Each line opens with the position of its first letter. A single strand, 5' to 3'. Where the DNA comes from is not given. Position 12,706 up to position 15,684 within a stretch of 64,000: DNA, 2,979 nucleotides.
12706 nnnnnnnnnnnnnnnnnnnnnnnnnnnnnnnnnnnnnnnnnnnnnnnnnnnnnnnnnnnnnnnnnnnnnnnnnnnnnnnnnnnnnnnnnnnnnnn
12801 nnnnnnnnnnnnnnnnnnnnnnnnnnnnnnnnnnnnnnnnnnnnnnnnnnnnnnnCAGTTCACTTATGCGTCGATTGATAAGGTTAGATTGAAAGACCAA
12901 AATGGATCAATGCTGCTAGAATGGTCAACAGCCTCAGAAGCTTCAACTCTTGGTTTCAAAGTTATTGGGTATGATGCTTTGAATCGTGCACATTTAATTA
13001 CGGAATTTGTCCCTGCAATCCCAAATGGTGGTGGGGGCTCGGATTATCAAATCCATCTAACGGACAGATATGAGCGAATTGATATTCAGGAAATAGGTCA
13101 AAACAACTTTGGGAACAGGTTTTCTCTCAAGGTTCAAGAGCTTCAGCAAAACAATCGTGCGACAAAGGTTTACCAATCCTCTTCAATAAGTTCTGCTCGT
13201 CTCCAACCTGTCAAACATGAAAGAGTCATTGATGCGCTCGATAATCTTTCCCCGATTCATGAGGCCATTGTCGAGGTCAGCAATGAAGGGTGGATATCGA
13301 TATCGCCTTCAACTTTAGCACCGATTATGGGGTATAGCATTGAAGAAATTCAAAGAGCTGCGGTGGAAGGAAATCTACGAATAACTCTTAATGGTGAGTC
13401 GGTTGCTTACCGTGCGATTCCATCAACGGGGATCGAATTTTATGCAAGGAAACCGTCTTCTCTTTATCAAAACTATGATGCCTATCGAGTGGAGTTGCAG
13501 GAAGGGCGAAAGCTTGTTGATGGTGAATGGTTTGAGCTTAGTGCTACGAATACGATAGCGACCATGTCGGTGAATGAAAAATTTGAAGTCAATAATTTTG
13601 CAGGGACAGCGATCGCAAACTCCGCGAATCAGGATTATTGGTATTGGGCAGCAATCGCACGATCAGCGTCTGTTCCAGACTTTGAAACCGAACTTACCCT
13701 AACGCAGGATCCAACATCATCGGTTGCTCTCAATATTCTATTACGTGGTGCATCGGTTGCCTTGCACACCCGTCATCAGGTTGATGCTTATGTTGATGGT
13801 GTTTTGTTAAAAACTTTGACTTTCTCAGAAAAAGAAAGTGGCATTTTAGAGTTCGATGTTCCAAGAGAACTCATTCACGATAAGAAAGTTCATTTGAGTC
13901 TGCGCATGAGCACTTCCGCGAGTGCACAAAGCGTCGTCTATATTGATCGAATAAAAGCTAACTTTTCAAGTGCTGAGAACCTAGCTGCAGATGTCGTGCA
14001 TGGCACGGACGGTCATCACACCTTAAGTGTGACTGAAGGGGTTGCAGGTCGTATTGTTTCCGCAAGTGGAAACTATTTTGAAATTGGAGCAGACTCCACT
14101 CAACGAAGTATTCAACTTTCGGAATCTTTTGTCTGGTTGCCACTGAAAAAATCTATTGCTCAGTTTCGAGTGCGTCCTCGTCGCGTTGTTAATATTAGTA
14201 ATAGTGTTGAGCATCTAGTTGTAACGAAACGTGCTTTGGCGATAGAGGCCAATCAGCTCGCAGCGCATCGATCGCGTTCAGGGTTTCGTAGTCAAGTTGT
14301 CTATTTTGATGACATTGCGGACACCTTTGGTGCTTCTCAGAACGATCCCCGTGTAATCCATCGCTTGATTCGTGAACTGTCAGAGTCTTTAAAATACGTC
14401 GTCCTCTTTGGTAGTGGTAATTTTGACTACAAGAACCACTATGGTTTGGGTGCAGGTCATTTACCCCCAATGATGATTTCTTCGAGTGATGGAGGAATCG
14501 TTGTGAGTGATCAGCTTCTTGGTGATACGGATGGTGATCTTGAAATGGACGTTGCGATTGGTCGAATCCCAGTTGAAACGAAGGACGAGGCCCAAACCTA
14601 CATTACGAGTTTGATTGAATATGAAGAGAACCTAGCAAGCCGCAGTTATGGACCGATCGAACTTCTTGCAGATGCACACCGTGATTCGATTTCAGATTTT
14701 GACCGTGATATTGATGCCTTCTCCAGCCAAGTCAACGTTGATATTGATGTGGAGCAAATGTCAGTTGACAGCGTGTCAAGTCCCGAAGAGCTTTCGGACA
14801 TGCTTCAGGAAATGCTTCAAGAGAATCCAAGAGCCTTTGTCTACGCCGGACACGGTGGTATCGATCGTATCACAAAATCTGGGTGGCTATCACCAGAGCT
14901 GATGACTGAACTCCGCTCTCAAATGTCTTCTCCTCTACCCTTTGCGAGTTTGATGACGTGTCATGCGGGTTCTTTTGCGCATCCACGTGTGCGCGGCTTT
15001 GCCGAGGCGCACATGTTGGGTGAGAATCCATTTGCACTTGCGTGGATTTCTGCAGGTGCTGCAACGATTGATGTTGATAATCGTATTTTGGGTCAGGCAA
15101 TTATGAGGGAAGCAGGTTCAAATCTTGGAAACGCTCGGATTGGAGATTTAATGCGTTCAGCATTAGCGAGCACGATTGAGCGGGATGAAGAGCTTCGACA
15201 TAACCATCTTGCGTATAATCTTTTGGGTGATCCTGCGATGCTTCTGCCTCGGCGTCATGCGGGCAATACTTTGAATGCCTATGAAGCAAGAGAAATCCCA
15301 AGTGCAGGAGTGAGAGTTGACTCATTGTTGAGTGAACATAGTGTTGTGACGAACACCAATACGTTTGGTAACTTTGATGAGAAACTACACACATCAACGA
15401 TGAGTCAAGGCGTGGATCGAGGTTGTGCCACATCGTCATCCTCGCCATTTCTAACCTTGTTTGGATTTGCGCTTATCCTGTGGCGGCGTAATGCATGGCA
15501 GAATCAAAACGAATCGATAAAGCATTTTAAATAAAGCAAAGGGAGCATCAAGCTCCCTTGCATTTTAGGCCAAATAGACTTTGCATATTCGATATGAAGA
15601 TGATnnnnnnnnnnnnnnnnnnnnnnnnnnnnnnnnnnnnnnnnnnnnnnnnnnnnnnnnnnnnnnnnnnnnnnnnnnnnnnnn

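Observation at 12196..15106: RTX calcium-binding repeats fused to a gingipain-like (C25, clan CD) protease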

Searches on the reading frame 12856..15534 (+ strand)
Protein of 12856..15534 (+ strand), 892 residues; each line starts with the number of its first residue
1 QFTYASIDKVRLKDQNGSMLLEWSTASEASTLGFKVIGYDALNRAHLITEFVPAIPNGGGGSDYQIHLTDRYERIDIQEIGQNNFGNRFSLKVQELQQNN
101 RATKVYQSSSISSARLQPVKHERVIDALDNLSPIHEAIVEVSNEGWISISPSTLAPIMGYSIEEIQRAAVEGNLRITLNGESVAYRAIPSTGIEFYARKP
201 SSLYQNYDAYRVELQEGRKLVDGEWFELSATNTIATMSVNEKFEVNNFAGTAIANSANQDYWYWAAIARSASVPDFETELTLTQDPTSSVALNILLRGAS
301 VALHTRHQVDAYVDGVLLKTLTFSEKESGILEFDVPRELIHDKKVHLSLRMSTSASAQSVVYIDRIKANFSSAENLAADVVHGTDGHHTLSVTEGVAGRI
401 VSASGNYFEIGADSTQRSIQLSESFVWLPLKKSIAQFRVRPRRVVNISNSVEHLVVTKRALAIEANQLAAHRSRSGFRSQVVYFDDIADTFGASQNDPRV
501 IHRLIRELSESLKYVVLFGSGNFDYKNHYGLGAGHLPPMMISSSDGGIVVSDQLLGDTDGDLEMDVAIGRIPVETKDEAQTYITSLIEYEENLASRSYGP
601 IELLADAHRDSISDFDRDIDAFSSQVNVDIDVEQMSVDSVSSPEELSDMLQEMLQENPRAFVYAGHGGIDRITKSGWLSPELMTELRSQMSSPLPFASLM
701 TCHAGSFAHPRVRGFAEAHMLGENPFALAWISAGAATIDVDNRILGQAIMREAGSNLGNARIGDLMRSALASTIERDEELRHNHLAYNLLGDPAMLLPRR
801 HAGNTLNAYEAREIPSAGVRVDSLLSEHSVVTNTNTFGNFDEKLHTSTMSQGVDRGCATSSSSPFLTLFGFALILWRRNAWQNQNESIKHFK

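Call 9: find_homologous_proteins(query=window:12856-15534:+, max_evalue=0.00001)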
Query window:12856-15534:+ (892 aa): 3 proteins with E <= 0.00001 among 8000 candidates.
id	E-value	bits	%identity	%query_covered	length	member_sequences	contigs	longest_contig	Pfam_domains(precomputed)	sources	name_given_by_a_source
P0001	0.0e+0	1989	100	100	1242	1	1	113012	PF00353.26,PF01364.25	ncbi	-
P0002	1.6e-9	55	25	39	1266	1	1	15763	PF13860.13,PF01364.25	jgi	-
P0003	6.4e-7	46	24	39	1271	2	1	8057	PF01364.25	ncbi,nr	ncbi:MAG TPA: type IX secretion system sortase PorU [Bacteroidia bacterium]|nr:type IX secretion sys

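Call 11: list_cluster_members(proteins=[P0001])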
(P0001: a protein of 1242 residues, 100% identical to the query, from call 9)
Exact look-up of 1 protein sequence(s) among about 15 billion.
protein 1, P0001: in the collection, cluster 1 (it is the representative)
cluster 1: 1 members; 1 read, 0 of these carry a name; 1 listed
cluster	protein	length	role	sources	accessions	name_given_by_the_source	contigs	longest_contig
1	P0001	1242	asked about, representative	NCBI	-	-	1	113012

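Call 12: find_encoding_contigs(protein=P0001, flank=10000, max_places=3)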
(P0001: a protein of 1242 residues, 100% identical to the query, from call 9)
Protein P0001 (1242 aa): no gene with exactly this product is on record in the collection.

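Call 23: search_protein_representatives(protein=window:12856-15534:+)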
Query: 892 residues. Proteins with E-value up to 0.001 (for the whole library): 6723; up to 1e-10: 3277; up to 1e-30: 507. The best 150 are listed.
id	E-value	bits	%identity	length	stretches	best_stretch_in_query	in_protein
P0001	0.0e+00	1988.5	100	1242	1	1-892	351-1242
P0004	1.0e-71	258.6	29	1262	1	139-799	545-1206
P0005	2.5e-56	207.8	29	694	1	144-803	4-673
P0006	2.9e-53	197.6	26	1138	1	15-801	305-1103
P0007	4.3e-51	190.4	27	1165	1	137-801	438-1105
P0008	6.4e-51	189.8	27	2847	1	20-799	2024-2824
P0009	1.6e-50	188.5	25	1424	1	4-878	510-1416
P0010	1.3e-49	185.6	28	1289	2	443-797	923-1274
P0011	1.4e-49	185.4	29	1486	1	3-797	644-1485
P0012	2.4e-49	184.6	27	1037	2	440-797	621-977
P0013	4.4e-49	183.8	26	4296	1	3-806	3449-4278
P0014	8.5e-49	182.8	28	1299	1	147-797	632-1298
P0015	1.2e-48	182.3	27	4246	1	10-803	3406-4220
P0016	1.8e-48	181.7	27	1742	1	7-805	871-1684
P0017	3.7e-48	180.7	28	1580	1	137-797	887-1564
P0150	2.4e-39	151.5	30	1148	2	440-799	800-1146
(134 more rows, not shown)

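Call 31: find_homologous_proteins(query=A1, max_evalue=1e-10)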
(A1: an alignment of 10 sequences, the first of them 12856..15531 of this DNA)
Query A1 (10 sequences) (892 aa, profile of the alignment): 13 proteins with E <= 1e-10 among 8000 candidates.
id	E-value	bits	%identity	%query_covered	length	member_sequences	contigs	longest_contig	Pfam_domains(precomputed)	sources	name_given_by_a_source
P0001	1.8e-278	945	100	100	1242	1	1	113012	PF00353.26,PF01364.25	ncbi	-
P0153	9.6e-53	198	21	45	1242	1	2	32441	PF27332.1,PF01364.25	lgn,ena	-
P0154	1.0e-49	188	25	54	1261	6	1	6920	PF01364.25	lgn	-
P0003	8.2e-49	185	24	39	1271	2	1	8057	PF01364.25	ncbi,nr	ncbi:MAG TPA: type IX secretion system sortase PorU [Bacteroidia bacterium]|nr:type IX secretion sys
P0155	1.0e-48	185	21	39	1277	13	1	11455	PF01364.25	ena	-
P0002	1.1e-48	184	25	39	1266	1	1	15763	PF13860.13,PF01364.25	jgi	-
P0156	3.5e-47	179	24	39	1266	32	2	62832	PF01364.25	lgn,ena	-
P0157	4.6e-47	179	21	40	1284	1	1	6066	PF13860.13,PF01364.25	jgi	jgi:hypothetical protein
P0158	3.4e-46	176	22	46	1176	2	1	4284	PF18962.8,PF01364.25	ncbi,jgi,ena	jgi:hypothetical protein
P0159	9.3e-45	171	23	47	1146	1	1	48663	PF01364.25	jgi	jgi:hypothetical protein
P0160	1.2e-44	171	23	39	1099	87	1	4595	PF01364.25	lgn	-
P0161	2.9e-40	157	25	40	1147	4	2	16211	PF18962.8,PF01364.25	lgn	-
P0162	2.1e-32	131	24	15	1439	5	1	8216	PF13860.13,PF01364.25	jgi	jgi:peptidase C25-like protein/flagellar hook capping protein FlgD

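Call 43: predict_structure(alignment_id=A1)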
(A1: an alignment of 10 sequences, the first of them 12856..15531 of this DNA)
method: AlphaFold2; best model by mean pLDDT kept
length: 892 residues; sequences in the alignment: 10
mean_pLDDT: 61.0   pTM: 0.55
mean pLDDT of the five models: 61.0, 60.6, 58.7, 53.3, 51.7
residues with pLDDT >= 90: 35; 70-90: 342; 50-70: 250; < 50: 265
segments of 3 or more residues with pLDDT < 50: 1-3, 56-60, 71-133, 202-204, 222-237, 245-257, 267-272, 374-434, 522-534, 708-712, 802-863, 885-892
pLDDT, mean of each block of 10 residues (from residue 1): 54 66 68 65 58 54 68 32 24 22 23 24 33 66 77 84 87 81 74 74 62 79 37 46 44 45 49 61 74 75 71 88 73 87 81 61 68 44 29 29 27 25 35 58 68 87 90 91 77 67 84 87 39 55 60 84 86 84 89 75 70 67 68 76 77 77 64 60 71 69 50 63 76 65 71 63 84 68 76 81 38 29 25 28 26 27 53 68 47 33
secondary structure, 60 per line:
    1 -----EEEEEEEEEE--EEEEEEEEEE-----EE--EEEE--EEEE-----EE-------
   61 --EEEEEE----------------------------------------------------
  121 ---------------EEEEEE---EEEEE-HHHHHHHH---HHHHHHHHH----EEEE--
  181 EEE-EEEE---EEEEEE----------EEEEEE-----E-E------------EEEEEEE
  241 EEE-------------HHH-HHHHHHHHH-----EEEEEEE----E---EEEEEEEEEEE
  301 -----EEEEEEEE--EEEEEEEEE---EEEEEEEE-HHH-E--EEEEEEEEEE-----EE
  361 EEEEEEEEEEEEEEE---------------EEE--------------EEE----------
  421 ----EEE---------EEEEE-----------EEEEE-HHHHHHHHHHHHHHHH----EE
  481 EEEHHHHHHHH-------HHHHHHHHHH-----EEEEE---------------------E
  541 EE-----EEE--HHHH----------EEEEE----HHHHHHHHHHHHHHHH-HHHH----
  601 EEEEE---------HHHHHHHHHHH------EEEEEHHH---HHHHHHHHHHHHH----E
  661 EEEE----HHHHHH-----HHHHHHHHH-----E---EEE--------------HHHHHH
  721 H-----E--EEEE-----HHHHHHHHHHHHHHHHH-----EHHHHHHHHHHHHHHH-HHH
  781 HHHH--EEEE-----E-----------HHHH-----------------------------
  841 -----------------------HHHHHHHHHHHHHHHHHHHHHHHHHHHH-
elements in order (helices of 4 or more, strands of 3 or more residues): E6-15 E18-27 E37-40 E43-46 E63-68 E136-141 E145-149 H151-158 H162-170 E175-178 E181-183 E185-188 E192-197 E208-213 E234-243 H261-269 E275-281 E290-300 E306-313 E316-324 E328-335 E344-353 E359-375 E391-393 E408-410 E425-427 E437-441 E453-457 H459-474 E479-483 H484-491 H499-508 E514-518 E540-542 E548-550 H553-556 E567-571 H576-591 H593-596 E601-605 H615-625 E632-636 H643-655 E660-664 H669-674 H680-688 E698-700 H715-721 E730-733 H739-755 H762-776 H778-784 E787-790 H808-811 H864-891

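Call 45: fold_search(model_id=the predicted structure, library=pdb)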
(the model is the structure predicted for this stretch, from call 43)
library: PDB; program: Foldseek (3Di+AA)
matches with E <= 10: 1140; with E <= 0.001: 59
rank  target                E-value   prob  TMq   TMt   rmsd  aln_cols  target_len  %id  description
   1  6za2_B                1.3e-20  1.00  0.39  0.33  13.0       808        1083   13  Crystal structure of dimeric latent PorU from Porphyromonas gingivalis (released 2021-09-29)
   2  6za2_A                3.5e-20  1.00  0.38  0.33  12.9       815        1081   13  Crystal structure of dimeric latent PorU from Porphyromonas gingivalis (released 2021-09-29)
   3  1cvr                  1.4e-14  1.00  0.32  0.62   5.5       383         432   19  Crystal structure of the Arg specific cysteine proteinase gingipain R (RGPB) (released 2000-03-01)
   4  4ief_D                9.6e-14  1.00  0.31  0.63   4.1       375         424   17  Complex of Porphyromonas gingivalis RgpB pro- and mature domains (released 2013-04-10)
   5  4ief_B                3.6e-13  1.00  0.31  0.62   4.5       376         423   18  Complex of Porphyromonas gingivalis RgpB pro- and mature domains (released 2013-04-10)
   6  4rbm                  6.0e-10  1.00  0.31  0.57   5.2       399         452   15  Porphyromonas gingivalis gingipain K (Kgp) catalytic and immunoglobulin superfamily-like domains (released 2014-10-08)
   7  6i9a_A                1.7e-09  1.00  0.29  0.55   5.8       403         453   15  Porphyromonas gingivalis gingipain K (Kgp) in complex with inhibitor KYT-36 (released 2019-03-13)
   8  5kca                  2.3e-08  0.98  0.10  0.10  25.9       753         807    9  Crystal structure of the Cbln1 C1q domain trimer in complex with the amino-terminal domain (ATD) of iGluR Delta-2 (GluD2 (released 2016-07-27)
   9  7l2z_D                2.4e-06  1.00  0.12  0.16  20.8       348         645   12  Bacterial cellulose synthase BcsB hexamer (released 2021-03-24)
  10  6yg8_E                4.9e-06  1.00  0.12  0.18  21.4       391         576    9  Cryo-EM structure of a BcsB pentamer in the context of an assembled Bcs macrocomplex (released 2021-02-24)
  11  6yg8_A                5.8e-06  1.00  0.12  0.16  21.0       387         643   10  Cryo-EM structure of a BcsB pentamer in the context of an assembled Bcs macrocomplex (released 2021-02-24)
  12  9fmt_D                9.1e-06  1.00  0.12  0.16  20.9       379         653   10  Cryo-EM structure of the BcsB hexameric crown from the E. coli cellulose secretion macrocomplex (released 2024-10-16)
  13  6yg8_B                1.0e-05  1.00  0.12  0.16  20.5       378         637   10  Cryo-EM structure of a BcsB pentamer in the context of an assembled Bcs macrocomplex (released 2021-02-24)
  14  9b8v_G                1.1e-05  1.00  0.12  0.16  20.6       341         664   10  AlphaFold2 informed cryo-EM model of the E. coli cellulose synthase BcsAG3B6 complex (released 2025-02-19)
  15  7l2z_A                1.1e-05  1.00  0.12  0.17  20.6       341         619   10  Bacterial cellulose synthase BcsB hexamer (released 2021-03-24)
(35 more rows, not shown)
